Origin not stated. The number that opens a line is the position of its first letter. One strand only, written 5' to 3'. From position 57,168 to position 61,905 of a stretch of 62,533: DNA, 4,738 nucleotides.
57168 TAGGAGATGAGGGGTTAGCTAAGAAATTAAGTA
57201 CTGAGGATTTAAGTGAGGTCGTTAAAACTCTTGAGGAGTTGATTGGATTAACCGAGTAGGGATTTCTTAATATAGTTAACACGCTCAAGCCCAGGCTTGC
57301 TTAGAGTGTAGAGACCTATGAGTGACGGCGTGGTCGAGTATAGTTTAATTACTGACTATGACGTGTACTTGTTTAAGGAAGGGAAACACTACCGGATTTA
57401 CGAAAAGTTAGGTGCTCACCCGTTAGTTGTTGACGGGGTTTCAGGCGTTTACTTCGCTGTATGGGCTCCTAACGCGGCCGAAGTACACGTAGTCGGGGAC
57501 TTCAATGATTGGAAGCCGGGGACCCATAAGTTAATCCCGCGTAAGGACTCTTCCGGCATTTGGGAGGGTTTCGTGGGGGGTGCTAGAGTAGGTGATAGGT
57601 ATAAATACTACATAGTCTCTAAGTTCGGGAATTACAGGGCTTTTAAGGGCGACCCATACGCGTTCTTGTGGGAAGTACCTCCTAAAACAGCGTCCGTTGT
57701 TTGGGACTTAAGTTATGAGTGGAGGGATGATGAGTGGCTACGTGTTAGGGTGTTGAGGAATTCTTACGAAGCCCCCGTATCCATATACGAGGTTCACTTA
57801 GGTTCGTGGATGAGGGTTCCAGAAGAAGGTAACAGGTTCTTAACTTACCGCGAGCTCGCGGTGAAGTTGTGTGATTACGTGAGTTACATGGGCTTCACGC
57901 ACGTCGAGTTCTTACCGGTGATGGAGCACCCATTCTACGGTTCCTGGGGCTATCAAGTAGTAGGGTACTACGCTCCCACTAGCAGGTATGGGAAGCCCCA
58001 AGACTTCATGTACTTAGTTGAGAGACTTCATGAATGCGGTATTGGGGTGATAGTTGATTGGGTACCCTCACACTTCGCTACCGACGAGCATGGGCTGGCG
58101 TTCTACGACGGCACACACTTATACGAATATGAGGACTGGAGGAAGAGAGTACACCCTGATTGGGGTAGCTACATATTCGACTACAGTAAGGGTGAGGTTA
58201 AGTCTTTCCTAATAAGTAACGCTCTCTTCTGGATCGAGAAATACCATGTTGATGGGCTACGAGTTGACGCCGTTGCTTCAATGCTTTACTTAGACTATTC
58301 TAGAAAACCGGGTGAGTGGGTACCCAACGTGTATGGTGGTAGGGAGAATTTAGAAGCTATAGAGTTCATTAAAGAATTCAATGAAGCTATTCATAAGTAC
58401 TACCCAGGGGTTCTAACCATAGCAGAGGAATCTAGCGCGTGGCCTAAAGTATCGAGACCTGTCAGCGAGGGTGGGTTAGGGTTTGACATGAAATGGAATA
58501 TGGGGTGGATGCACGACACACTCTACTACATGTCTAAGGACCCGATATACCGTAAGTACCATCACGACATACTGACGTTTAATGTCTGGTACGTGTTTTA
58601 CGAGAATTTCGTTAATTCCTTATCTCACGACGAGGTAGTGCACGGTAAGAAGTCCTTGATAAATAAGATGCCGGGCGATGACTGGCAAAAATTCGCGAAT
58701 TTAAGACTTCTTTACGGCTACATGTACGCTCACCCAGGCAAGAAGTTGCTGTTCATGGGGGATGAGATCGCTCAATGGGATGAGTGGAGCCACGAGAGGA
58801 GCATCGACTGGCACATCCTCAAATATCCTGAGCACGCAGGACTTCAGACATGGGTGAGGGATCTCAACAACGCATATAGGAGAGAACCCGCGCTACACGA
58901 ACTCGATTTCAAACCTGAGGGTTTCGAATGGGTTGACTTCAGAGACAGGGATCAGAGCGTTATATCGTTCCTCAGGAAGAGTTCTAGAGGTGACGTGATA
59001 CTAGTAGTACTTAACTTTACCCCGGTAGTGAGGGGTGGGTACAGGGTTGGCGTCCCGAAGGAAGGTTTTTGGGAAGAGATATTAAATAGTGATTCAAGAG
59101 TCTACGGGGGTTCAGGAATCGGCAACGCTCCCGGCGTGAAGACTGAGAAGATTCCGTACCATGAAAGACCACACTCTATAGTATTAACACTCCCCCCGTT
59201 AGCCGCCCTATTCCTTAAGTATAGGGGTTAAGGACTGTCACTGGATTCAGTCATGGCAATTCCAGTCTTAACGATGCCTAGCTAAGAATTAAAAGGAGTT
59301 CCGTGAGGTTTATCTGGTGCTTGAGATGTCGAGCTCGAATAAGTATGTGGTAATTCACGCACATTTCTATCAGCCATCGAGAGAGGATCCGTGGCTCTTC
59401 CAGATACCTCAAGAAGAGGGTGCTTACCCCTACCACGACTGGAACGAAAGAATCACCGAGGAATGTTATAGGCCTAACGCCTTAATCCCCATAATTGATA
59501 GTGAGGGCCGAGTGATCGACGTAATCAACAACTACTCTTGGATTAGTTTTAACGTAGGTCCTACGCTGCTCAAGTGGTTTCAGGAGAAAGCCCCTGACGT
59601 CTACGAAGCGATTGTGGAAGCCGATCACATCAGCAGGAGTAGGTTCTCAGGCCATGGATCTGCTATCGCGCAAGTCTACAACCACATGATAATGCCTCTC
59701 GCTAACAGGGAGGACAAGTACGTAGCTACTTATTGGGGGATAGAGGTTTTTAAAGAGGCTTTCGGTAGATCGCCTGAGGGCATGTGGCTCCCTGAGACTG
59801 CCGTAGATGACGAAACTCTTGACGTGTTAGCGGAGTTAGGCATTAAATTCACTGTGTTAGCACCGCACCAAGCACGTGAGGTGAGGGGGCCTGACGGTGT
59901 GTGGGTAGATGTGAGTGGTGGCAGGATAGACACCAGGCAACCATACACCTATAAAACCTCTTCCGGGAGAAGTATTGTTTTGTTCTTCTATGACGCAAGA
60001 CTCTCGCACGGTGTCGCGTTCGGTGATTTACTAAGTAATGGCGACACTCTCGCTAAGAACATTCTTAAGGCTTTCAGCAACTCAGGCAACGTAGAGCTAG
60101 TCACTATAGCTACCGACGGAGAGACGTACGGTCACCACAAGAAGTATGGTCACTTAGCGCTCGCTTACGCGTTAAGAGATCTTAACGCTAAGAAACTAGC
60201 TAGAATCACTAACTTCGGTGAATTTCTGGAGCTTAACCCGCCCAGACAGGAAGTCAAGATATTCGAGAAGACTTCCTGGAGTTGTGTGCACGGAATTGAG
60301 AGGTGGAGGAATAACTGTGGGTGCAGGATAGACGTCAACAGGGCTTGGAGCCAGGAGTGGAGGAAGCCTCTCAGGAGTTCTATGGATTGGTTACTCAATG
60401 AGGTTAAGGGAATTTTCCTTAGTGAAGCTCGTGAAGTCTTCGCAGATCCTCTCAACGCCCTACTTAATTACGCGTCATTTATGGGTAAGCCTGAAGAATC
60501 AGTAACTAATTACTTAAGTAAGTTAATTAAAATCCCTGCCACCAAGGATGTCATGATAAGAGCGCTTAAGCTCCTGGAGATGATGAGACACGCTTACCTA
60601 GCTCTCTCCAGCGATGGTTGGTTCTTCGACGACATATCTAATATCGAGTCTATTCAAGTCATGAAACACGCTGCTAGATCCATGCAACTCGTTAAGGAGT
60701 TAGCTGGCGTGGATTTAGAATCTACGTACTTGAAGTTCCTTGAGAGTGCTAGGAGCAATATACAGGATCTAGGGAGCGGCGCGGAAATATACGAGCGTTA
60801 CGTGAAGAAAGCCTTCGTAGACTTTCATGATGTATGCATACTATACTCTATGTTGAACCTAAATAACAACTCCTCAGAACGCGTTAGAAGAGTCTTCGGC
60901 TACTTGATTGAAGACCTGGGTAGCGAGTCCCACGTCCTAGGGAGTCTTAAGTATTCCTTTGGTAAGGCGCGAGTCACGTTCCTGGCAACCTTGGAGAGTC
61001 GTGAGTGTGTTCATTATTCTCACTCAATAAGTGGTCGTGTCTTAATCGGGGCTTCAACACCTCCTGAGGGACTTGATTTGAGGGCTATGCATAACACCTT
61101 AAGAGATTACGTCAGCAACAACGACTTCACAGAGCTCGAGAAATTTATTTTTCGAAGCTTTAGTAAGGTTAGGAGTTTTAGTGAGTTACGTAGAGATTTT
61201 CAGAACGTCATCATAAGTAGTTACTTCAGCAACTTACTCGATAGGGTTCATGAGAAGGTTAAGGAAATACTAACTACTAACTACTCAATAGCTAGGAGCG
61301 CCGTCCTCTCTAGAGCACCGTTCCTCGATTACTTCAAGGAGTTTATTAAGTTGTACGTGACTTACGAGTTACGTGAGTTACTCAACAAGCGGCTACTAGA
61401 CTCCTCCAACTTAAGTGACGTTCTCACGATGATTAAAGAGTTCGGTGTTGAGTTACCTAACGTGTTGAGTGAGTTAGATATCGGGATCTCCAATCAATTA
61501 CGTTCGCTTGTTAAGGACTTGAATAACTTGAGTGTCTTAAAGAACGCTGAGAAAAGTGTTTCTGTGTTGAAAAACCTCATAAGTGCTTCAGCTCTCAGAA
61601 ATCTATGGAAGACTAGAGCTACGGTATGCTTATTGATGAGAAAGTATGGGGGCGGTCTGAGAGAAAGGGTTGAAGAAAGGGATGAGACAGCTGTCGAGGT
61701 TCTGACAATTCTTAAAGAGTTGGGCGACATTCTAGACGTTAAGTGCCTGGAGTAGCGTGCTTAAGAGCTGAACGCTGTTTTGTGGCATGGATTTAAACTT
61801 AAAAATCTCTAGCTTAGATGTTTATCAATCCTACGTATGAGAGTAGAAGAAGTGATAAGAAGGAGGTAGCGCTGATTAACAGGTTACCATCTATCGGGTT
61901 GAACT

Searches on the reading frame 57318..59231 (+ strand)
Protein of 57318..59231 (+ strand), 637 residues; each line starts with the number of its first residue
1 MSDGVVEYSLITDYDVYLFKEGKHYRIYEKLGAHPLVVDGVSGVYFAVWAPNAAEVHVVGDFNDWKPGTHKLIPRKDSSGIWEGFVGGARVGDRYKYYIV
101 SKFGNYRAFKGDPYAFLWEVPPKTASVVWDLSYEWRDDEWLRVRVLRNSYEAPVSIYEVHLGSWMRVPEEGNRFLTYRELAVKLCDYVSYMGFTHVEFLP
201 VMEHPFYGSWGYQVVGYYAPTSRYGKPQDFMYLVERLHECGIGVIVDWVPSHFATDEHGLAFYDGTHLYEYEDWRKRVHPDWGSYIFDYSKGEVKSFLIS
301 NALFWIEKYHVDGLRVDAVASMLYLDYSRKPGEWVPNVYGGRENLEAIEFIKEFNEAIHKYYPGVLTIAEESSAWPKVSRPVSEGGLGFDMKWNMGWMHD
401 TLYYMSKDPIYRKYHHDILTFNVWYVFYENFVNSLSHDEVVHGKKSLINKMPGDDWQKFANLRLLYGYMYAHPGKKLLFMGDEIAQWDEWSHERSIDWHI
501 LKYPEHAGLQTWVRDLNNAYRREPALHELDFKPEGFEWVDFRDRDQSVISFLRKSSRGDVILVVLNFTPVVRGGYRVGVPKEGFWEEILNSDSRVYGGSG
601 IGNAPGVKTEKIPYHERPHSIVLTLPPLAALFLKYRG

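Call 48: search_protein_families(library=pfam, proteins=[window:57318-59231:+], max_evalue=0.0001)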
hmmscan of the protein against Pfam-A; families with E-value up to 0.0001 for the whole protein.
window:57318-59231:+ (637 aa): 3 families
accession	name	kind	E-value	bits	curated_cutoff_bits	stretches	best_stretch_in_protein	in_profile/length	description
PF02806.24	Alpha-amylase_C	-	8.1e-27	93.8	21.2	1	538-635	1-94/95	Alpha amylase, C-terminal all-beta domain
PF00128.31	Alpha-amylase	-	3.1e-19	70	22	2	288-492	160-362/446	Alpha amylase, catalytic domain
PF02922.24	CBM_48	-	5.1e-19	68.8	22.4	1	30-115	1-83/83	Carbohydrate-binding module 48 (Isoamylase N-terminal domain)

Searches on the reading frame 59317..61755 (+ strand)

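Call 48: search_protein_families(library=pfam, proteins=[window:59317-61755:+], max_evalue=0.0001)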
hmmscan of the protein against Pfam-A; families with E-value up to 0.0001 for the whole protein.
window:59317-61755:+ (812 aa): 2 families
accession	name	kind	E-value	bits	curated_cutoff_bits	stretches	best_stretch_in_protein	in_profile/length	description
PF12055.13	DUF3536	-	2.5e-65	221.1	25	1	344-617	1-275/284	Domain of unknown function (DUF3536)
PF03065.20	Glyco_hydro_57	-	1.3e-21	77.6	21.2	1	28-314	19-289/291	Glycosyl hydrolase family 57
